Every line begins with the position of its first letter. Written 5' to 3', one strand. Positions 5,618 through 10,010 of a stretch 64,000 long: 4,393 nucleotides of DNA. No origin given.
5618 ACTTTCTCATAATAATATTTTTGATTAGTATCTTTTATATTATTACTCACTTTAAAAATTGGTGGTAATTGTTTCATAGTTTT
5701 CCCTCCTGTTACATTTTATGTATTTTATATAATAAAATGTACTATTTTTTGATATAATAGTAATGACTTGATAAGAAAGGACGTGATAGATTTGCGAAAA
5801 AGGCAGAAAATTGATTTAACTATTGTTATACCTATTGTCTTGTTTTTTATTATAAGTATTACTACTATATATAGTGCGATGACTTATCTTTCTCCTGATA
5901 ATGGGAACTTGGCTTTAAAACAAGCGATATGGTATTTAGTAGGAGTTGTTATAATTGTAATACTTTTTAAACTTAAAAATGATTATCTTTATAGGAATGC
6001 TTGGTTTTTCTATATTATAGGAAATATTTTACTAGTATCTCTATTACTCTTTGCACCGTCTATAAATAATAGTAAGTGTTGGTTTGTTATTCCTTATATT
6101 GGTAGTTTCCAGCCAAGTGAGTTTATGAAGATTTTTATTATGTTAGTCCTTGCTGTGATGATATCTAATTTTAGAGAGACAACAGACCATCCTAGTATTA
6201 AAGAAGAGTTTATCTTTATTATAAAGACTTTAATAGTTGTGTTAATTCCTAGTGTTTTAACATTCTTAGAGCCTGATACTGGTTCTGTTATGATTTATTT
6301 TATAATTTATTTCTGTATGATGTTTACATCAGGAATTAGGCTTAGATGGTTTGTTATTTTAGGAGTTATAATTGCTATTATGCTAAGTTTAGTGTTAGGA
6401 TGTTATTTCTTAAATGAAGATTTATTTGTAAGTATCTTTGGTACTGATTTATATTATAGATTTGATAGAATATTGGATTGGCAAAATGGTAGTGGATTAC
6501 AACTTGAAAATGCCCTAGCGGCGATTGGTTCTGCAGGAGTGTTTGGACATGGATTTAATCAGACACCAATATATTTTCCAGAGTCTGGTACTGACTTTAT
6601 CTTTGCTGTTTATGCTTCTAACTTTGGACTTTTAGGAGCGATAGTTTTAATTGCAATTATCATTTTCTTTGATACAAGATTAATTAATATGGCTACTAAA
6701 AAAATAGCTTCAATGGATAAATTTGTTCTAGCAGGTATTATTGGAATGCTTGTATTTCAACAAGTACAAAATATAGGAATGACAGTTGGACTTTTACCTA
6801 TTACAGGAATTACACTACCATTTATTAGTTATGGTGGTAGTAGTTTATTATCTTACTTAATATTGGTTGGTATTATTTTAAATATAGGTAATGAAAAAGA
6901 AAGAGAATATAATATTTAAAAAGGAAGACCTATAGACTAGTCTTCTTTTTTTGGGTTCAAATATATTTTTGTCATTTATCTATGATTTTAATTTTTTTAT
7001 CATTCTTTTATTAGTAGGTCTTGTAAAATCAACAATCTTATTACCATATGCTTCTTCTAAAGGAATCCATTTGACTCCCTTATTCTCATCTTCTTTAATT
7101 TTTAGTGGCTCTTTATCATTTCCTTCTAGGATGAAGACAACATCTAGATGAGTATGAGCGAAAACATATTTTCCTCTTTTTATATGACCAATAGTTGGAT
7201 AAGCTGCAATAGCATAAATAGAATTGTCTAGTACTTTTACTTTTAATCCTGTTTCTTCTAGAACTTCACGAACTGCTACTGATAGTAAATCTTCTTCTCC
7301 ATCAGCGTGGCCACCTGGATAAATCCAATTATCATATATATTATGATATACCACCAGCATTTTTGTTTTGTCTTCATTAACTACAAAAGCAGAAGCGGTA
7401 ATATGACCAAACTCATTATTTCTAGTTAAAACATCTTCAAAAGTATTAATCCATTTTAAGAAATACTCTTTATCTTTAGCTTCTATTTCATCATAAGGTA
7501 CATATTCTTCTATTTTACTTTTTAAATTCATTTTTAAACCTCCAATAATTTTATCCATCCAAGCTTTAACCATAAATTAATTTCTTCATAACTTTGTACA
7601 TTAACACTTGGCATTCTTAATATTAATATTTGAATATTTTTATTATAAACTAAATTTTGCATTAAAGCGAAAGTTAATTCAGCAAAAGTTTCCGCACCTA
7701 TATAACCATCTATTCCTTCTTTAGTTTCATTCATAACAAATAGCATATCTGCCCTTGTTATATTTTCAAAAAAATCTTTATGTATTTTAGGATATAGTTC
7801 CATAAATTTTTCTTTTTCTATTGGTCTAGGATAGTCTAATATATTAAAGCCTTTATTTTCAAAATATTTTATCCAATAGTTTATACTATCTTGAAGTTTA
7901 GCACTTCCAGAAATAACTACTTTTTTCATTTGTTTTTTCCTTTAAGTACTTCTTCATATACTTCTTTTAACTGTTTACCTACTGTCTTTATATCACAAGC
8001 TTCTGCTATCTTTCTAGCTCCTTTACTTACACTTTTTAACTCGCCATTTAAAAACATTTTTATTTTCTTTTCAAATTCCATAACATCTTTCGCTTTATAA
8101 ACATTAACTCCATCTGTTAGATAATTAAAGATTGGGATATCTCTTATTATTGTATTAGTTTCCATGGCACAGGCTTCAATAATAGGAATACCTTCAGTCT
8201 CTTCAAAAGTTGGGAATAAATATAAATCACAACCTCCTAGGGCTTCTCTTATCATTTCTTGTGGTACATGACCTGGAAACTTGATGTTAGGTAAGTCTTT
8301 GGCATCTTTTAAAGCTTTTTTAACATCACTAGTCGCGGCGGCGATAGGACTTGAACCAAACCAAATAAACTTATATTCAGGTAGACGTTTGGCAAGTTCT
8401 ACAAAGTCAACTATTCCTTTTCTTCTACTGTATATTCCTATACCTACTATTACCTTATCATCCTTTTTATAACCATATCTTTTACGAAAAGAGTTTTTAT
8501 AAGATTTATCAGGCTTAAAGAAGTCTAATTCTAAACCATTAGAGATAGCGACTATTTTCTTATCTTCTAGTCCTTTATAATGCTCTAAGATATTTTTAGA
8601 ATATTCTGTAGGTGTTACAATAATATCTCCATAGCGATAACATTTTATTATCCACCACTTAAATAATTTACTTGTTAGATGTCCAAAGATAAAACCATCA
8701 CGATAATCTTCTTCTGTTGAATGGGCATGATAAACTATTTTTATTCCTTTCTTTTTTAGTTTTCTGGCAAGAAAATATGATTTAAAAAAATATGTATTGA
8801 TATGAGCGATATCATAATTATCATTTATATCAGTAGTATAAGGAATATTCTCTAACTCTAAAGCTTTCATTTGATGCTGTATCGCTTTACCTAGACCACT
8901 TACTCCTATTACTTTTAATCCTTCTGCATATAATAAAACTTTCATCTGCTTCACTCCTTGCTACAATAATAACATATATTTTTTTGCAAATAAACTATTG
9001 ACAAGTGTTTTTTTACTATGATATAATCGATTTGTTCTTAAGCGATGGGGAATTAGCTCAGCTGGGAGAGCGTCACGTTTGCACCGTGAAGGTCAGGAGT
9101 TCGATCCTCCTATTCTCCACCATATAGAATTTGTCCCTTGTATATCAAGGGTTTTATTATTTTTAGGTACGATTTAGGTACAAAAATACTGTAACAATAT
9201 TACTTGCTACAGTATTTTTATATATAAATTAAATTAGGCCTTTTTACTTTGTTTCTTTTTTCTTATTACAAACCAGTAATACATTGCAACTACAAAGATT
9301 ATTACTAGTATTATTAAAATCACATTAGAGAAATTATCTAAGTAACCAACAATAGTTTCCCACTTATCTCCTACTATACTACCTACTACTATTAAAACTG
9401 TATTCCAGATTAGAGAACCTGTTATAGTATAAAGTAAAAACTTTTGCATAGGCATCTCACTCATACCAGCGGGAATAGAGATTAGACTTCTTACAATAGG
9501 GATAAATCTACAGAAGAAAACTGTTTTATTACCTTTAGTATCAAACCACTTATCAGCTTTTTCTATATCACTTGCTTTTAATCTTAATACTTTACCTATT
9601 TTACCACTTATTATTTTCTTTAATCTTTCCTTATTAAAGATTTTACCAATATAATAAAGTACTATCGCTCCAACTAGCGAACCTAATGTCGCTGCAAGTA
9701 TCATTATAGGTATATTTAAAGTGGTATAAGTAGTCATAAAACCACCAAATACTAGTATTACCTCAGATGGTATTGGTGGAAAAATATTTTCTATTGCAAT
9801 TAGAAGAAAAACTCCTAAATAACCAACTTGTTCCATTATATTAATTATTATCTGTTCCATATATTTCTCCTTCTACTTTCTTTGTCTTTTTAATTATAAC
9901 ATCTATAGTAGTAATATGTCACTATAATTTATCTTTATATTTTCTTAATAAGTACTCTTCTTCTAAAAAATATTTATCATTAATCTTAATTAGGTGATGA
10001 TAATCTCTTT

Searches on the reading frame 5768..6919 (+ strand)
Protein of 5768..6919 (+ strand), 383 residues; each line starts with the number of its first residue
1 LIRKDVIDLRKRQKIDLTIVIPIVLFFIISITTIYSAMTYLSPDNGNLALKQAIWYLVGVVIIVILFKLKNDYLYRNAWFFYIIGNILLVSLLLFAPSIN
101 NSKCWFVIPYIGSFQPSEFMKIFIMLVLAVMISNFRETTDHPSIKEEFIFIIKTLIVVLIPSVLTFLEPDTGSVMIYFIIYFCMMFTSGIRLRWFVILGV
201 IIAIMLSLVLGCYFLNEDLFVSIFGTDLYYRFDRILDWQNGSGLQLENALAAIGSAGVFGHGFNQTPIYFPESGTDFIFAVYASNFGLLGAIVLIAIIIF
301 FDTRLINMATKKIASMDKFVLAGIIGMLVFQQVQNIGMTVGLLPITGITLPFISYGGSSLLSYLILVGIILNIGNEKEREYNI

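Call 75: search_protein_families(library=pfam, proteins=[window:5768-6919:+], max_evalue=0.00001)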
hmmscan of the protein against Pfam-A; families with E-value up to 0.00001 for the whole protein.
window:5768-6919:+ (383 aa): 1 family
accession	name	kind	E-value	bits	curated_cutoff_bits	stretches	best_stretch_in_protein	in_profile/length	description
PF01098.24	FTSW_RODA_SPOVE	-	9.5e-73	245.7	26.4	1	21-377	6-354/356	Cell cycle protein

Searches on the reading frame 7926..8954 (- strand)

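Call 75: search_protein_families(library=pfam, proteins=[window:7926-8954:-], max_evalue=0.00001)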
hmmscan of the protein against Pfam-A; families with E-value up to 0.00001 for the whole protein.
window:7926-8954:- (342 aa): 3 families
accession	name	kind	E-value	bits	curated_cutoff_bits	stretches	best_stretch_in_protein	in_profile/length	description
PF00534.26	Glycos_transf_1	-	2.1e-16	60.4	26.4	1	155-307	4-160/172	Glycosyl transferases group 1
PF13439.12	Glyco_transf_4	-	4.1e-15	56.6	28.5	1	46-144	72-169/170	Glycosyltransferase Family 4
PF13692.12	Glyco_trans_1_4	-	4.1e-12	47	27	1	167-302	2-140/142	Glycosyl transferases group 1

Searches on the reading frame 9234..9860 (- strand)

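Call 75: search_protein_families(library=pfam, proteins=[window:9234-9860:-], max_evalue=0.00001)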
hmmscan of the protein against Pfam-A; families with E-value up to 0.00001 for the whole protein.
window:9234-9860:- (208 aa): 1 family
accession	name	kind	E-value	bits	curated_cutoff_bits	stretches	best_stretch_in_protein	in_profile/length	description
PF09335.16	VTT_dom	-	1.8e-25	90.2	33.9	1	30-161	1-122/123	VTT domain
